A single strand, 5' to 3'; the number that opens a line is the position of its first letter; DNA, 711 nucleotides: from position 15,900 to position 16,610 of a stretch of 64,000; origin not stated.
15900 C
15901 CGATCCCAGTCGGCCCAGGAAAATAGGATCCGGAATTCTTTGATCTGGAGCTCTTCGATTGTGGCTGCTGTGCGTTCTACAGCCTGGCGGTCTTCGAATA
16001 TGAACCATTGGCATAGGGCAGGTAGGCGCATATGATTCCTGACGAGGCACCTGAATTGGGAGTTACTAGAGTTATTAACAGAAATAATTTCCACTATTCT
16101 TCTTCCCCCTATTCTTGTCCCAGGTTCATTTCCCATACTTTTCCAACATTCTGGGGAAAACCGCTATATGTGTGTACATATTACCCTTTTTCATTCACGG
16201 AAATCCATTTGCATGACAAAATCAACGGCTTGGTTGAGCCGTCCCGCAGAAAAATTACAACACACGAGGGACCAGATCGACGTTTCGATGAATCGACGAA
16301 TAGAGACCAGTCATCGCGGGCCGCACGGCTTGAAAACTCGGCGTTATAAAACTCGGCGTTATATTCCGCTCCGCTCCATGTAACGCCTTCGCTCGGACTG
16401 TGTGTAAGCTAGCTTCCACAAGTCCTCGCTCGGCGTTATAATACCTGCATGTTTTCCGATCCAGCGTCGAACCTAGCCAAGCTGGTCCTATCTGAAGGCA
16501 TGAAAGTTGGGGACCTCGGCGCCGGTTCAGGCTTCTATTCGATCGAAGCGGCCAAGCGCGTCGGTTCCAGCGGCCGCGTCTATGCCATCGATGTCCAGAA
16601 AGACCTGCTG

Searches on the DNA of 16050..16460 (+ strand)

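Call 58: search_rna_families(source=window, start=16050, end=16460, threshold=evalue, max_evalue=10)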
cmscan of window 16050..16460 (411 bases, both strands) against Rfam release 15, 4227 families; matches with E-value up to 10: 3.
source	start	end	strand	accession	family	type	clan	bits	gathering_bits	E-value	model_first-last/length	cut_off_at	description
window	16064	16153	-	RF01281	snoR35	Gene; snRNA; snoRNA; CD-box;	CL00053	18.5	40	0.14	1-81/81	no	Small nucleolar RNA snoR35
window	16181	16208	-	RF02929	algC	Cis-reg;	-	16.6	33.8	1.2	1-52/52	no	algC RNA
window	16050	16144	+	RF00690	MIR408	Gene; miRNA;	-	15.1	64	0.61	27-126/126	5'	MIR408 microRNA precursor family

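Call 60: search_dna_similar(query=window:16185-16296:+, collection=phages, mode=distant, max_evalue=1)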
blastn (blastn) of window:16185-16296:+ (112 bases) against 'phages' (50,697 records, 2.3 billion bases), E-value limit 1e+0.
No match.

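Call 61: search_dna_similar(query=window:16185-16296:+, collection=plasmids, mode=distant, max_evalue=1)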
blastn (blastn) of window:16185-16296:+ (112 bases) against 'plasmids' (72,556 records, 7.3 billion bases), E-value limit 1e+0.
Records with a match: 2; places in all: 2; records where one place covers at least 80% of the query: 0.
Best place of each record, by identity: 90-95% 2.
By first word of the organism name: Nostoc 2.
By predicted mobility (MOB-suite, as given by PLSDB): conjugative 2.
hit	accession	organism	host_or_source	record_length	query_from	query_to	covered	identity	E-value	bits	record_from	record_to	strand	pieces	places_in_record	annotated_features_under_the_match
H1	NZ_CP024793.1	Nostoc flagelliforme CCNUN1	cell culture,desert soil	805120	23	52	27%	90.0%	3e-1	42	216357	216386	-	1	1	none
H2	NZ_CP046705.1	Nostoc sp. ATCC 53789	-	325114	23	52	27%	90.0%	3e-1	42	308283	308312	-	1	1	none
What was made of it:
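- Tried and rejected: Phages and plasmids. blastn gave nothing meaningful (calls 60, 61).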
